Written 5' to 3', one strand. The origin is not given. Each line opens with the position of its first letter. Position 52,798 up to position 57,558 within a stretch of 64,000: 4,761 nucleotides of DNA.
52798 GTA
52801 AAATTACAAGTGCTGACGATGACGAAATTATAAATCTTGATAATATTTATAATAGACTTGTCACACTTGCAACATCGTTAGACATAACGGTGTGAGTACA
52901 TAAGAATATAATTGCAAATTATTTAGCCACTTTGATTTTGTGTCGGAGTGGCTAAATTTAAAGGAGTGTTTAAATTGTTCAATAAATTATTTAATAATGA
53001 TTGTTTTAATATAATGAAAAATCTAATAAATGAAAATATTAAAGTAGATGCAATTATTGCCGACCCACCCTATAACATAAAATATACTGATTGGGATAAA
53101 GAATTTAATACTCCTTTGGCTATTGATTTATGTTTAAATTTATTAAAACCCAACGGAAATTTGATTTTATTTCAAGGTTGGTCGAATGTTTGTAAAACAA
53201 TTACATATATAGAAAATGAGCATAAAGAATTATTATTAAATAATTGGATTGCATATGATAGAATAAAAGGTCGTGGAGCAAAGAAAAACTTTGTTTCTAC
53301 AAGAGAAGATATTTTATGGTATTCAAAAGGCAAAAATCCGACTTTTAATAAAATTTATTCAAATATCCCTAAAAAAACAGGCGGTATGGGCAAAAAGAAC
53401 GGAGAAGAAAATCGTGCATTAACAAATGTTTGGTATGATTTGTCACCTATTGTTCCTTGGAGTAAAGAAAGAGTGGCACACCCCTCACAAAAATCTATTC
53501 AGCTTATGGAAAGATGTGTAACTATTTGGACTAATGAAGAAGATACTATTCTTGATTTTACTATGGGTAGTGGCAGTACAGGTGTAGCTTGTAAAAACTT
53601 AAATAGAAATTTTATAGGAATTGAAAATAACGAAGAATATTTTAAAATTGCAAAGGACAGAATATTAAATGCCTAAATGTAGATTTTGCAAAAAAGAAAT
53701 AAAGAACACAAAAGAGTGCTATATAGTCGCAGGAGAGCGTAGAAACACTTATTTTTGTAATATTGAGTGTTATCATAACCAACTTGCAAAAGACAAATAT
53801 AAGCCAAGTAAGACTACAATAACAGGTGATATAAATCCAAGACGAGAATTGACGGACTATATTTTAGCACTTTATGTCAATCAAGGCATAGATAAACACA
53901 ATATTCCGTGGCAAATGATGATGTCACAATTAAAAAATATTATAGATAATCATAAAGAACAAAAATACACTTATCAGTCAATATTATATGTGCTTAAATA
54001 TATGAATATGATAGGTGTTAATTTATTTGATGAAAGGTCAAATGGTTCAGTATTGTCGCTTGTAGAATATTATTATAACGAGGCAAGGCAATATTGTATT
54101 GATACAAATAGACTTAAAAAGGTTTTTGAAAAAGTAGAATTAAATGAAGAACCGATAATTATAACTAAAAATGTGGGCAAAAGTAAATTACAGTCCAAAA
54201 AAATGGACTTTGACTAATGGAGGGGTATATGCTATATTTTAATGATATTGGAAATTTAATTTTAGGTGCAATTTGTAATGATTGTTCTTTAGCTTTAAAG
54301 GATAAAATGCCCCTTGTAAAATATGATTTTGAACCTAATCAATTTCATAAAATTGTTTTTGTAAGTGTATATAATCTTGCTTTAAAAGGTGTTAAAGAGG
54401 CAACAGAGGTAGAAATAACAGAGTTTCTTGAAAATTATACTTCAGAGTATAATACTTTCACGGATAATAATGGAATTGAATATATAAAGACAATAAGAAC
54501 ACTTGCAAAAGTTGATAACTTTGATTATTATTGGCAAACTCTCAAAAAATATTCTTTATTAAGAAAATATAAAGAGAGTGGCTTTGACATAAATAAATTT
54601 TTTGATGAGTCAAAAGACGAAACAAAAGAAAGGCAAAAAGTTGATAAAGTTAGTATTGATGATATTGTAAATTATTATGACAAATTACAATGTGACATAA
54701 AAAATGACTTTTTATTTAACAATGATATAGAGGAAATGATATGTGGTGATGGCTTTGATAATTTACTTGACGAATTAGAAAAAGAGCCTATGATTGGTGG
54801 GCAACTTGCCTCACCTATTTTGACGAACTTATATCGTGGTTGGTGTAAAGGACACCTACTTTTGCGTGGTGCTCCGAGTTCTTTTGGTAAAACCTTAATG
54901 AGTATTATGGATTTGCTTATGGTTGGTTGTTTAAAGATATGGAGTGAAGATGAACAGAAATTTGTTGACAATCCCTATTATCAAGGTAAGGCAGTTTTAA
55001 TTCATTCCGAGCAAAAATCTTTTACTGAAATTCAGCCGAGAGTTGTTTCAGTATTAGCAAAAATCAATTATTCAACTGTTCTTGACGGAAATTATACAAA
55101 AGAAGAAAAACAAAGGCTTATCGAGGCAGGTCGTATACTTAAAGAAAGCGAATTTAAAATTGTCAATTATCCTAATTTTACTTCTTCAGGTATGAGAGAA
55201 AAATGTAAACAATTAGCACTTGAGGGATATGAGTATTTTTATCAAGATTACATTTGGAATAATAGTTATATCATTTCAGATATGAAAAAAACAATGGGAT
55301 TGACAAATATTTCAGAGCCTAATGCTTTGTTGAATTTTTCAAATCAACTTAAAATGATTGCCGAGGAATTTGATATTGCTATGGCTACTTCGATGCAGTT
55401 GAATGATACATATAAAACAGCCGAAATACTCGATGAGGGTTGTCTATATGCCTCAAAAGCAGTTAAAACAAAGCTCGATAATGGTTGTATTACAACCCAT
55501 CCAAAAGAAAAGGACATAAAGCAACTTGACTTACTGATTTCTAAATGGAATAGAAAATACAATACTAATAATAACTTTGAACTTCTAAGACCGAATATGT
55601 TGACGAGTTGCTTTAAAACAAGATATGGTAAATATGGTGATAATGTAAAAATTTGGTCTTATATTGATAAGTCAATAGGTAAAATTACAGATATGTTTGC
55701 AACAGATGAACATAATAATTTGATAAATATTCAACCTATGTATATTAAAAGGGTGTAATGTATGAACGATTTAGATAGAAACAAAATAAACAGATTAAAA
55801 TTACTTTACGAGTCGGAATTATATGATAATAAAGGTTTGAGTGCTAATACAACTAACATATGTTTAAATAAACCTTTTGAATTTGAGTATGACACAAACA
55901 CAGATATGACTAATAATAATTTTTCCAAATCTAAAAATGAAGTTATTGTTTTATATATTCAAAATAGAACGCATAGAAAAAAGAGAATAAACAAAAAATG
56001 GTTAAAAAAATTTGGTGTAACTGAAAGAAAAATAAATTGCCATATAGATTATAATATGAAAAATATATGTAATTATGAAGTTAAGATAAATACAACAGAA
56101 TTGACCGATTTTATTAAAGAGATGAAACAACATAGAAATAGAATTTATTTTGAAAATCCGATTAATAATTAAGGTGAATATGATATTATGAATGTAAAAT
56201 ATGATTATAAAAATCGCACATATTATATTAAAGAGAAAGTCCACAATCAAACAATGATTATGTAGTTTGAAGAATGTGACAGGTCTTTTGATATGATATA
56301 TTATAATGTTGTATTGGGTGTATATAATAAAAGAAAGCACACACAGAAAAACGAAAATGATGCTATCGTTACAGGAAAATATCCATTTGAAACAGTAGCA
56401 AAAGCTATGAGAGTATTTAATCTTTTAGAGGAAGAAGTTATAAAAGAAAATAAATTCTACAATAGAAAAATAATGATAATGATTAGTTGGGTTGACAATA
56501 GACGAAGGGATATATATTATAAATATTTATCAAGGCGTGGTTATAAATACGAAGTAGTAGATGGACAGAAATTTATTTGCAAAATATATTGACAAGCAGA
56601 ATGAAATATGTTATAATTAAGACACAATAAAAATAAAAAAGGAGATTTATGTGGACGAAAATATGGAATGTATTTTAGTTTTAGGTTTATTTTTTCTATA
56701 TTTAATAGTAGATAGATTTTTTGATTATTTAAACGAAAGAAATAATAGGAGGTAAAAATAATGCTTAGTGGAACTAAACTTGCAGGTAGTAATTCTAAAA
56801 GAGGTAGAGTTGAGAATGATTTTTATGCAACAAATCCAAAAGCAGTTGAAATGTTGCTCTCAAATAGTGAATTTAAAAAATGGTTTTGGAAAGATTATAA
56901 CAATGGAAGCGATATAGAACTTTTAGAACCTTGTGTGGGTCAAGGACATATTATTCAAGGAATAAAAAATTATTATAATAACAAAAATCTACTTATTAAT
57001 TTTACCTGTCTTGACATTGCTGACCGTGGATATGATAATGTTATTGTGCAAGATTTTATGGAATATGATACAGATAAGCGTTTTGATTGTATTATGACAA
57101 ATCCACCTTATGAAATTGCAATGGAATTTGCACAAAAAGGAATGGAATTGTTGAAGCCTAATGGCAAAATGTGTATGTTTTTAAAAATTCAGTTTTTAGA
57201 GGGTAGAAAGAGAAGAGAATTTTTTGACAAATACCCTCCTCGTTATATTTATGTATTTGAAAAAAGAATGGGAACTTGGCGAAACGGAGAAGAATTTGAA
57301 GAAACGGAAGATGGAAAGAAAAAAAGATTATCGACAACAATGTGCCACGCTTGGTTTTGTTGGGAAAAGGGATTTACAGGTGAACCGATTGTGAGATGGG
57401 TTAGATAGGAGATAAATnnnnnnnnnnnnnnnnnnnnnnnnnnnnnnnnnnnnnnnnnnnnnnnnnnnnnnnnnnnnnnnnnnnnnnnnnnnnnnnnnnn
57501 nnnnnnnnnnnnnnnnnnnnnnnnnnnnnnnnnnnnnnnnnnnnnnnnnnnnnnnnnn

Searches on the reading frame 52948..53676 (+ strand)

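Call 19: search_protein_families(library=phrogs, proteins=[window:52948-53676:+], max_evalue=0.001)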
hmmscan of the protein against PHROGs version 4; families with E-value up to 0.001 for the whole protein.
window:52948-53676:+ (242 aa): 13 families
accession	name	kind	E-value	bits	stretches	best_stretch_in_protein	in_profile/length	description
phrog_67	-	other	1.3e-60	207.3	1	12-241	124-345/743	DNA methyltransferase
phrog_18293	-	other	1.1e-24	87.6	1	172-240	40-108/119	methyltransferase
phrog_3008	-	other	7.3e-24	85.4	1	175-240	147-212/244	DNA methyltransferase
phrog_498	-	other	2e-18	67.3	1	30-239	220-420/633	DNA methyltransferase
phrog_8769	-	other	3.6e-17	63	1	194-239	8-53/71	methyltransferase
phrog_23148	-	unknown function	2.4e-13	51.4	1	177-240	84-147/165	-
phrog_6952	-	other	3.6e-09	37.7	1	177-235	113-171/181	DNA methyltransferase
phrog_23085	-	unknown function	3e-08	34.4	1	172-240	38-106/138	-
phrog_12862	-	unknown function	3.8e-08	34.3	1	12-146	3-133/149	-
phrog_6025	-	other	4.5e-08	33.9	1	13-96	13-103/192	DNA methyltransferase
phrog_16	-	DNA, RNA and nucleotide metabolism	1.2e-05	24.7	1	154-234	818-904/986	DNA helicase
phrog_13734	-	unknown function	0.0001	23.5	0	73-114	18-55/57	-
phrog_6380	-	other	0.00029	20.9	0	12-51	105-147/382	DNA methyltransferase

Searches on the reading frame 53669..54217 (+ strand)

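Call 53: search_protein_families(library=pfam, proteins=[window:53669-54217:+], max_evalue=0.01)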
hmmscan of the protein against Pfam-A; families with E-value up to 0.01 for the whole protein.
window:53669-54217:+ (182 aa): 3 families
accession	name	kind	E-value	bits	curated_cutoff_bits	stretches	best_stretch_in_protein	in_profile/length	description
PF04570.20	zf-FLZ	-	0.0001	22.1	23.4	1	3-43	15-52/54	zinc-finger of the FCS-type, C2-C2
PF02604.26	PhdYeFM_antitox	-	0.0054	16.9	29.8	1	147-168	11-32/74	Antitoxin Phd_YefM, type II toxin-antitoxin system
PF01246.26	Ribosomal_L24e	-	0.0099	16.5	27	0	3-52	5-52/66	Ribosomal protein L24e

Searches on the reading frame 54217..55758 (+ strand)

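Call 19: search_protein_families(library=phrogs, proteins=[window:54217-55758:+], max_evalue=0.001)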
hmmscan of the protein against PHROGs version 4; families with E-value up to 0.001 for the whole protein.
window:54217-55758:+ (513 aa): 1 family
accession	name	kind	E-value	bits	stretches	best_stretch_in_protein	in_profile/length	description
phrog_19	-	DNA, RNA and nucleotide metabolism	9.9e-34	118.2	1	9-498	161-585/621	DnaB-like replicative helicase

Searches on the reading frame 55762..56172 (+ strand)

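Call 53: search_protein_families(library=pfam, proteins=[window:55762-56172:+], max_evalue=0.01)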
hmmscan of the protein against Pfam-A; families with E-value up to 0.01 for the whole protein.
window:55762-56172:+ (136 aa): 1 family
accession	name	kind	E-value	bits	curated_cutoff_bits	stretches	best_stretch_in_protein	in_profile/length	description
PF24786.1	RXYLT1_N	-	0.0015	19.3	25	1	37-87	38-87/140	RXYLT1 N-terminal domain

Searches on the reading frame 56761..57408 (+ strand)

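Call 53: search_protein_families(library=pfam, proteins=[window:56761-57408:+], max_evalue=0.01)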
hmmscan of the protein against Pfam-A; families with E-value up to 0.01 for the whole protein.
window:56761-57408:+ (215 aa): 2 families
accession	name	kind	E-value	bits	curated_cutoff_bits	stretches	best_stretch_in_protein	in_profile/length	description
PF07669.17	Eco57I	-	6.1e-07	30.1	25.3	1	96-117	60-84/171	Eco57I restriction-modification methylase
PF05175.20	MTS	-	0.00063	19.9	23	1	93-141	84-140/170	Methyltransferase small domain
